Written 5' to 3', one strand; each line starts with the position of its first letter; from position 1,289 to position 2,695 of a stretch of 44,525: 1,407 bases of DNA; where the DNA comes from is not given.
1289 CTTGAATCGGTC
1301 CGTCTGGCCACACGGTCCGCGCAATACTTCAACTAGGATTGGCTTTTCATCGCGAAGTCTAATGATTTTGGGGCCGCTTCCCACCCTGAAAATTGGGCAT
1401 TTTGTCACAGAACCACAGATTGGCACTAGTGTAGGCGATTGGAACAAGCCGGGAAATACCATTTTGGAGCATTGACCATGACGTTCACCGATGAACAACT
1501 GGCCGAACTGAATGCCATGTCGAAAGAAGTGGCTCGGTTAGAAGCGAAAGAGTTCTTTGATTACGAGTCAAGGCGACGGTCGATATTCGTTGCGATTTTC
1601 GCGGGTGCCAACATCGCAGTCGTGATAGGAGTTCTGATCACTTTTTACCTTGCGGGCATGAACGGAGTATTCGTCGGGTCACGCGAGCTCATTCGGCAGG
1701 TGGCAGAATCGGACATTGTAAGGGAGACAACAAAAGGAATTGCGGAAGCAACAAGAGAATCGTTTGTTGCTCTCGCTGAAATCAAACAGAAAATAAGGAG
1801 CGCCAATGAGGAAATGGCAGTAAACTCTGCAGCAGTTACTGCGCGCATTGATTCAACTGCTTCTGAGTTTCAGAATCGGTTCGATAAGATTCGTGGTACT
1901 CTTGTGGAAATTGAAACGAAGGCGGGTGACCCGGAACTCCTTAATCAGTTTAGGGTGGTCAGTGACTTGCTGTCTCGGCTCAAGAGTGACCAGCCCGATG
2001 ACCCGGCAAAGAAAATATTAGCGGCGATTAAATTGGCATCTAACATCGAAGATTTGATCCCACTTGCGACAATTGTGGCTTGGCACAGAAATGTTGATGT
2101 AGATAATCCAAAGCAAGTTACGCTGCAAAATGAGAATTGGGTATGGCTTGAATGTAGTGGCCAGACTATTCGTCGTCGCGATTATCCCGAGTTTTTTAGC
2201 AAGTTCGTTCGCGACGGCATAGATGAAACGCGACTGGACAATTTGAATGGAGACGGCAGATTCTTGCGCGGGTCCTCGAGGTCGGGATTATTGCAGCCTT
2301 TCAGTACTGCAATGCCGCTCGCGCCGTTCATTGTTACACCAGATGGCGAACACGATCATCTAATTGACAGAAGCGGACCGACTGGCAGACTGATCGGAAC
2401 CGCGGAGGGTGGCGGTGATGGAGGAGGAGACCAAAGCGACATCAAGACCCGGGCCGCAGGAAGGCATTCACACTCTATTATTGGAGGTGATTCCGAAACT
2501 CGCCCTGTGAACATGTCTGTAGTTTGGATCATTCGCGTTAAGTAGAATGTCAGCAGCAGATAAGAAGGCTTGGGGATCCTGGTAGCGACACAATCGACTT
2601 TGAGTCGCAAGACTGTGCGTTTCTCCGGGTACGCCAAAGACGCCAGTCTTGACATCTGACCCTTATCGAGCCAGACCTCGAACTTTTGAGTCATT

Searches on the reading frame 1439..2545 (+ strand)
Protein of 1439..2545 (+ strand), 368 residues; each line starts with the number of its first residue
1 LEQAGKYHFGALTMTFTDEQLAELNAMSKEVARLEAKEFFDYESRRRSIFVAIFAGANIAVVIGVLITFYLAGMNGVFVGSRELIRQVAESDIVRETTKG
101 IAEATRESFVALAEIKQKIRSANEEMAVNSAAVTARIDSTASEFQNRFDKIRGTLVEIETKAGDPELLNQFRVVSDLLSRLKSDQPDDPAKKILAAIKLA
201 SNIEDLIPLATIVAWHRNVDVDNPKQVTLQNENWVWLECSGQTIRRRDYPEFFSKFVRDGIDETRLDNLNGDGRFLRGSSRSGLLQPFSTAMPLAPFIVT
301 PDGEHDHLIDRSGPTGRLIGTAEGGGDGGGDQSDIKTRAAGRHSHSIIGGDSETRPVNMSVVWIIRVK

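Call 46: search_protein_families(library=pfam, proteins=[window:1439-2545:+], max_evalue=0.001)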
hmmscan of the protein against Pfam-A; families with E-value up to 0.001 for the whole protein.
window:1439-2545:+ (368 aa): 0 families

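Call 66: search_protein_families(library=padloc, proteins=[window:1439-2545:+], max_evalue=0.01)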
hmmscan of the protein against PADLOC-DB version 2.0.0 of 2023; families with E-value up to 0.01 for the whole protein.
window:1439-2545:+ (368 aa): 0 families

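Call 82: search_protein_families(library=padloc, alignment_id=A6, max_evalue=0.00001)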
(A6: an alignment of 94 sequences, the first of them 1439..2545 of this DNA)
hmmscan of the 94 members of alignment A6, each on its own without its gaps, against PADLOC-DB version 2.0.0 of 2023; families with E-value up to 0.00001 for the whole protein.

A. member 1, window:1439-2545:+ (368 aa): 0 families

B. families by the number of members that match (of 94 scanned): 172 families (the first 25 are shown)
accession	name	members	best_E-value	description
PDLC04134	mad2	2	3e-15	mads_2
PDLC04690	PDC-M51B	2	5.2e-11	-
PDLC02911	VakA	2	2.7e-07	-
PDLC02381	pAgo_II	1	2.6e-197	Class II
PDLC03310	MTase_II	1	2.9e-161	Type II methyltransferase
PDLC04807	PDC-S02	1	3.6e-135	-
PDLC02408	Aga_SIR2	1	6.6e-123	Class II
PDLC04950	PDC-S19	1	7.6e-120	-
PDLC00222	KwaB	1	6.3e-107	DUF4868 domain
PDLC02414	Aga_SIR2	1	1.4e-103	-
PDLC03454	REase_II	1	2.3e-100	Type II restriction enzyme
PDLC04803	PDC-S02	1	1.9e-99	-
PDLC04795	PDC-S02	1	5.4e-87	-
PDLC04827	PDC-S02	1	5.3e-85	-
PDLC04831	PDC-S02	1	3.2e-82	-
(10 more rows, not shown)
